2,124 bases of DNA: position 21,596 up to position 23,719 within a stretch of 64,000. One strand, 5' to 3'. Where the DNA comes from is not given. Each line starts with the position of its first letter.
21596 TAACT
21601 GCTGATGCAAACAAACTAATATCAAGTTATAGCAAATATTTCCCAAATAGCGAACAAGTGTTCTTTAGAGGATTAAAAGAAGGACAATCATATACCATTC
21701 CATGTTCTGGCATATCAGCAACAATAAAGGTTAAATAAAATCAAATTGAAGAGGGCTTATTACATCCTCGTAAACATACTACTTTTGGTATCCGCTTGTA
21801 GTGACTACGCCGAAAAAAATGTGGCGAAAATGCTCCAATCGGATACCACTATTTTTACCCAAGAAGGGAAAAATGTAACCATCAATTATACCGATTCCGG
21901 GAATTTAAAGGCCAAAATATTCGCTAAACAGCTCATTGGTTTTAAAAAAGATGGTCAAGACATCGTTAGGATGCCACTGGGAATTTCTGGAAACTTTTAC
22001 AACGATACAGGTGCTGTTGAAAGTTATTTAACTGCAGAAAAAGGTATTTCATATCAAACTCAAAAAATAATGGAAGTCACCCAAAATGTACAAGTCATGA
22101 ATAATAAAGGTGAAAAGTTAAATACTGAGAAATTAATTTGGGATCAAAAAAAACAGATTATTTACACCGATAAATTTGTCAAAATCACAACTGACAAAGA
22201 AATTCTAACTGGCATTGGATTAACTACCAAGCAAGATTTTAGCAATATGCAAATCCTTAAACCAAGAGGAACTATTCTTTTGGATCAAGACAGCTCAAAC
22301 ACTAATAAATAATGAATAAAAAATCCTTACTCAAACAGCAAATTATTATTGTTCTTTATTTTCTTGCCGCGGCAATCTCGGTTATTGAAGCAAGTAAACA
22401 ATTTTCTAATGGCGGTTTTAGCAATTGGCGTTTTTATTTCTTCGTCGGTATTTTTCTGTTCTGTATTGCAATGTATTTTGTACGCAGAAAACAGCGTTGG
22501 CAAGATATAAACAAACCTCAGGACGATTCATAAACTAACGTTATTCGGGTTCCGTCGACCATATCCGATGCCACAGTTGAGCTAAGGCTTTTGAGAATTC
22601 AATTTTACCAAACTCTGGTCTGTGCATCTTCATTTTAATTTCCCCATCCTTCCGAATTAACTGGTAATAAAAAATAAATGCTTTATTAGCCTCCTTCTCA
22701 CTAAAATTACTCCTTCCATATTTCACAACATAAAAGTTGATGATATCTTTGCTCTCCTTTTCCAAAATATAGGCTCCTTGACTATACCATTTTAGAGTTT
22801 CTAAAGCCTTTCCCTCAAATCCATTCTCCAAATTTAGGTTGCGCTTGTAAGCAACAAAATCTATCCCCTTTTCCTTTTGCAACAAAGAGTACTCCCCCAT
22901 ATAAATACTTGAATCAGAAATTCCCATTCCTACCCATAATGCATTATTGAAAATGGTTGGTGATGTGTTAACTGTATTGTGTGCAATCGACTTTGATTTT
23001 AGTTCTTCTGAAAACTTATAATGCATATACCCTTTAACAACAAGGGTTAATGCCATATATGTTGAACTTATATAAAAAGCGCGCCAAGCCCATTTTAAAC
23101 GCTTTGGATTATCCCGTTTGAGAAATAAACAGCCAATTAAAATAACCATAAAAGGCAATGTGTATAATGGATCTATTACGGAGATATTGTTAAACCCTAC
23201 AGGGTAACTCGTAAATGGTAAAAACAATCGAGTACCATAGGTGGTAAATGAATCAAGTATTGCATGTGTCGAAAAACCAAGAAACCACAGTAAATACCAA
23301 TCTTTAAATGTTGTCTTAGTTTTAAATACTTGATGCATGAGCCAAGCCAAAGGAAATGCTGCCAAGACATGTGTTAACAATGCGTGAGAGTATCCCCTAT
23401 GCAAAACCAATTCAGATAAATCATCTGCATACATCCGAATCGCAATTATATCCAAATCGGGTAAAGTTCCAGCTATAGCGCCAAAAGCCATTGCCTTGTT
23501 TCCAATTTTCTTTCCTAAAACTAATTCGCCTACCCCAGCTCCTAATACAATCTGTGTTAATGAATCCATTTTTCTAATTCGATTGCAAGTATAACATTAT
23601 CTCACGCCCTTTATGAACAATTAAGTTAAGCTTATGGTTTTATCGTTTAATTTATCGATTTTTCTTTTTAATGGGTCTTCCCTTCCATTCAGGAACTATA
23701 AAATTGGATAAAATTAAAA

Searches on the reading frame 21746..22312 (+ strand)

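Call 53: search_protein_families(library=pfam, proteins=[window:21746-22312:+], max_evalue=0.0001)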
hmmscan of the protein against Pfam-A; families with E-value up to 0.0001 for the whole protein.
window:21746-22312:+ (188 aa): 1 family
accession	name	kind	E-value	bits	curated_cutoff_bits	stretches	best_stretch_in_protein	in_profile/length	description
PF06835.18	LptC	-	2.8e-14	53.6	21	1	8-171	4-167/175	Lipopolysaccharide-assembly, LptC-related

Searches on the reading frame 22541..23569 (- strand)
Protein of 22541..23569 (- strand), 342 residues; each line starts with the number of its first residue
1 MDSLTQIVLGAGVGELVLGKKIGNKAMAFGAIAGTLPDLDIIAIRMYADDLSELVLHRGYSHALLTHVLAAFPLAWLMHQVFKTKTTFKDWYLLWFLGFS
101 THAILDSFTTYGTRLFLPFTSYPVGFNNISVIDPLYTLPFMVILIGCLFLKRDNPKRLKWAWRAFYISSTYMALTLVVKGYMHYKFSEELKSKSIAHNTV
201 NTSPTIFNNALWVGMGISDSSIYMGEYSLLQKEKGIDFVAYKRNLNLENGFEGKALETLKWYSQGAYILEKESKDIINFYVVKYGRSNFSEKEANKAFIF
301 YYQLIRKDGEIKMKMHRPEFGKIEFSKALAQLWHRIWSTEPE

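Call 53: search_protein_families(library=pfam, proteins=[window:22541-23569:-], max_evalue=0.0001)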
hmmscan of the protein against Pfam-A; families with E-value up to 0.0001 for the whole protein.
window:22541-23569:- (342 aa): 1 family
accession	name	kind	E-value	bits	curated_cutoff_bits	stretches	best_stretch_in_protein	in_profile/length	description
PF04307.19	YdjM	-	1.1e-30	106.9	29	1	1-182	1-172/176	YdjM inner membrane protein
